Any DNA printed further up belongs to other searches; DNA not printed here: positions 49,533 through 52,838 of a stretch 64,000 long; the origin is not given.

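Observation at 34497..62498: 28-kb PUL-like locus that looks built to import and fully catabolise exogenous peptidoglycan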

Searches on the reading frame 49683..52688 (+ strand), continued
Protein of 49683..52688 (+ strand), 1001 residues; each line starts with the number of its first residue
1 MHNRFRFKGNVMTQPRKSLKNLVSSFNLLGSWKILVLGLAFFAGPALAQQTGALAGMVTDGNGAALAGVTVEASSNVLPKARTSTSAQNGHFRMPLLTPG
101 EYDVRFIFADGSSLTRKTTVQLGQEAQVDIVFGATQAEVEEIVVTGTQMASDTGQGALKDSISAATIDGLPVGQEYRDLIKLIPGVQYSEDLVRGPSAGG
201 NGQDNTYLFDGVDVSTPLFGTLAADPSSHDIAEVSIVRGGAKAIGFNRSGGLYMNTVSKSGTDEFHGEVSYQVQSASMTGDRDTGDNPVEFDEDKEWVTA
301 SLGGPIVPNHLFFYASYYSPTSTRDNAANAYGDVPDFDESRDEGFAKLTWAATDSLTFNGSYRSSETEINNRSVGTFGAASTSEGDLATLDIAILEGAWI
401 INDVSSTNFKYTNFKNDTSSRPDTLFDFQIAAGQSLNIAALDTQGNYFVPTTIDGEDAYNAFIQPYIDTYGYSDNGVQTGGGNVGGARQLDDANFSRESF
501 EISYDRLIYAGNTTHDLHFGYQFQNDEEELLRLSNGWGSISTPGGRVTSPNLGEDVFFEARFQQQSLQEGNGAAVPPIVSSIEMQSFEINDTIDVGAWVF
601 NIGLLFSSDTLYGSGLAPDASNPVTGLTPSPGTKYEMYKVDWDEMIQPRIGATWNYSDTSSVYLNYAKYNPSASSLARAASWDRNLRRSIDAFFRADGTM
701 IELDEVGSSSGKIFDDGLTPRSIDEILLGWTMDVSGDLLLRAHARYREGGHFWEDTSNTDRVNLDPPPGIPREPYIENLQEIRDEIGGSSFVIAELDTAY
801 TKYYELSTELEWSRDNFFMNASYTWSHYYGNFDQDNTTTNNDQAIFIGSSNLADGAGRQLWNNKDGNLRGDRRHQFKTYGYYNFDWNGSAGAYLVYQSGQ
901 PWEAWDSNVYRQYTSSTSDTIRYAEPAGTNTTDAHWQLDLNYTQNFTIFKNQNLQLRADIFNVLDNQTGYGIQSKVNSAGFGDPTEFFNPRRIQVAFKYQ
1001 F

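Call 46: fold_search(model_id=the predicted structure, library=pdb)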
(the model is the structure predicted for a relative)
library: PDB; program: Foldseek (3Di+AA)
matches with E <= 10: 841; with E <= 0.001: 247
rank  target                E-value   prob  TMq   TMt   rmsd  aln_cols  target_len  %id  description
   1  4zgv_A                2.7e-19  1.00  0.39  0.46  10.5       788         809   12  The Crystal Structure of the Ferredoxin Receptor FusA from Pectobacterium atrosepticum SCRI1043 (released 2016-08-31)
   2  6ofr                  6.7e-19  1.00  0.37  0.46   9.5       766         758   12  The crystal structure of the outer membrane transporter YddB from Escherichia coli (released 2019-10-02)
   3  1kmp                  3.3e-16  1.00  0.34  0.48  10.8       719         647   12  Crystal structure of the Outer Membrane Transporter FecA Complexed with Ferric Citrate (released 2002-03-06)
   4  1po3_B                9.1e-16  1.00  0.33  0.48  10.8       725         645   12  Crystal structure of ferric citrate transporter FecA in complex with ferric citrate (released 2003-11-18)
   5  1kmo                  1.7e-15  1.00  0.34  0.48   9.3       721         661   12  Crystal structure of the Outer Membrane Transporter FecA (released 2002-03-06)
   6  6bpm_A                4.4e-15  1.00  0.33  0.43  12.7       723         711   10  The crystal structure of the Ferric-Catecholate import receptor Fiu from K12 E. coli: Closed form (C21) (released 2018-11-28)
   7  6h7v_A                7.7e-15  1.00  0.32  0.45  13.0       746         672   10  Crystal structure of BauA, the Ferric preacinetobactin receptor from Acinetobacter baumannii (released 2018-10-10)
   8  6h7v_B                1.4e-14  1.00  0.32  0.45  12.8       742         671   11  Crystal structure of BauA, the Ferric preacinetobactin receptor from Acinetobacter baumannii (released 2018-10-10)
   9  9c4o                  1.5e-14  1.00  0.32  0.45  11.1       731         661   10  Cryo-EM structure of PqqU with ligand PQQ (released 2024-06-19)
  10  6h7f_A                3.0e-14  1.00  0.31  0.44  12.7       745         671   10  Crystal structure of BauA, the Ferric preacinetobactin receptor from Acinetobacter baumannii in complex with Fe3+-Prea (released 2018-10-10)
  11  1xkw                  4.8e-14  1.00  0.31  0.44  11.3       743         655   10  Pyochelin outer membrane receptor FptA from Pseudomonas aeruginosa (released 2005-10-04)
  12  9a31_MODEL_1_A        6.2e-14  1.00  0.35  0.45  14.1       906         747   12  Model of E. coli fhuA by in-cell photo-crosslinking MS and deep learning (released 2023-02-24)
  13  8a60_A                1.3e-13  1.00  0.30  0.42  10.6       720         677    9  Crystal structure of FhuA in complex with the superinfection exclusion lipoprotein Llp (released 2022-10-05)
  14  9ex3_A                2.8e-13  1.00  0.30  0.42  12.1       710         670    8  Ferric-mycobactin receptor (FemA) in complex with dihydroaeruginoic acid (released 2025-02-26)
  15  9a3c_MODEL_1_A        3.0e-13  1.00  0.33  0.41  10.3       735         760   11  Model of E. coli Fiu by in-cell photo-crosslinking MS and deep learning (released 2023-02-24)
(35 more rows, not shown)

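Call 72: search_protein_families(library=ncbifam, proteins=[L009:12997-14628:+], max_evalue=0.00001)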
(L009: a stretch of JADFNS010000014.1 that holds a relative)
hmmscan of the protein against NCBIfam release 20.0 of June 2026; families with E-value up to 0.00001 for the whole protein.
L009:12997-14628:+ (543 aa): 1 family
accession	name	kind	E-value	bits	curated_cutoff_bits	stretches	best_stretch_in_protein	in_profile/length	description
NF008758.0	PRK11789.1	equivalog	9.7e-11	41.4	143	1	295-416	74-182/190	1,6-anhydro-N-acetylmuramyl-L-alanine amidase AmpD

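Call 84: find_encoding_contigs(protein=P0029, flank=10000, max_places=2)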
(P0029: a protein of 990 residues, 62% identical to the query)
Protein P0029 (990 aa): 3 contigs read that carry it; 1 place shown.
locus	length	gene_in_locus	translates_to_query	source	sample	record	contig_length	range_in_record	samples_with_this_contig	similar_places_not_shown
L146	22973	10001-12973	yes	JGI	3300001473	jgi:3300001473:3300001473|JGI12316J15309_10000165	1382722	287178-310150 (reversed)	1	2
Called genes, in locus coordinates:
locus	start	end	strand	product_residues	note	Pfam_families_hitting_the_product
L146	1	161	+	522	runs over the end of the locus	PF00144:Beta-lactamase, PF11954:DUF3471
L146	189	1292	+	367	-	PF01168:Ala_racemase_N, PF00842:Ala_racemase_C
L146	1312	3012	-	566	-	PF00771:FHIPEP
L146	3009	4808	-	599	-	PF13271:DUF4062, PF00771:FHIPEP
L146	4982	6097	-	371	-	PF02746:MR_MLE_N, PF13378:MR_MLE_C, PF07476:MAAL_C (weak)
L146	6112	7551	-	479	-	PF12913:SH3_6, PF00877:NLPC_P60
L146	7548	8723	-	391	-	PF05684:DUF819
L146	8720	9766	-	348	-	PF01510:Amidase_2, PF01471:PG_binding_1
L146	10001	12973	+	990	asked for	PF13620:CarboxypepD_reg, PF13715:CarbopepD_reg_2, PF17210:SdrD_B (weak), PF25183:OMP_b-brl_4 (weak)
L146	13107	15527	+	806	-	PF00149:Metallophos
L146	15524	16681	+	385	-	PF01979:Amidohydro_1, PF07969:Amidohydro_3 (weak)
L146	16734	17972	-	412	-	PF07075:NamZ_N, PF20732:NamZ_C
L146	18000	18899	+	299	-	PF22198:GKRP_SIS_2, PF22645:GKRP_SIS_N, PF01380:SIS (weak), PF20741:GKRP-like_C (weak)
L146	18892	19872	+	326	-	PF01869:BcrAD_BadFG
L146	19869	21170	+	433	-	PF03092:BT1, PF07690:MFS_1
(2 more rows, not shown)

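Call 85: find_encoding_contigs(protein=P0063, flank=10000, max_places=2)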
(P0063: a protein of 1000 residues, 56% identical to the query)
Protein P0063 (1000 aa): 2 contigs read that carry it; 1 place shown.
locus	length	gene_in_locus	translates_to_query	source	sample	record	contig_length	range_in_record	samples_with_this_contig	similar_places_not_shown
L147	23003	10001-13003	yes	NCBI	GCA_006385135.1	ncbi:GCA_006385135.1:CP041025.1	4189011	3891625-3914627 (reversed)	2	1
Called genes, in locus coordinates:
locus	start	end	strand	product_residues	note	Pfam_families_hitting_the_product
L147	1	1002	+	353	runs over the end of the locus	PF00294:PfkB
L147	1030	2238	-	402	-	PF02746:MR_MLE_N, PF13378:MR_MLE_C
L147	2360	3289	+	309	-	PF00126:HTH_1, PF03466:LysR_substrate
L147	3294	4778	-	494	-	PF00171:Aldedh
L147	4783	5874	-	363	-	PF00155:Aminotran_1_2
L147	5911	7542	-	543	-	PF02776:TPP_enzyme_N, PF00205:TPP_enzyme_M, PF02775:TPP_enzyme_C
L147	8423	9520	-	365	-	PF01510:Amidase_2, PF01471:PG_binding_1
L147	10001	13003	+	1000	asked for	PF13620:CarboxypepD_reg, PF13715:CarbopepD_reg_2 (weak)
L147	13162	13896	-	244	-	PF00392:GntR, PF13545:HTH_Crp_2 (faint), PF07702:UTRA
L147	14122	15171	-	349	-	PF00933:Glyco_hydro_3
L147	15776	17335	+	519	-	PF00474:SSF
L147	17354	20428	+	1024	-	PF00933:Glyco_hydro_3, PF07075:NamZ_N, PF20732:NamZ_C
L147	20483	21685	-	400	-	PF03702:AnmK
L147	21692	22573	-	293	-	PF01869:BcrAD_BadFG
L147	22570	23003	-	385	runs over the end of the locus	PF01979:Amidohydro_1, PF07969:Amidohydro_3 (faint)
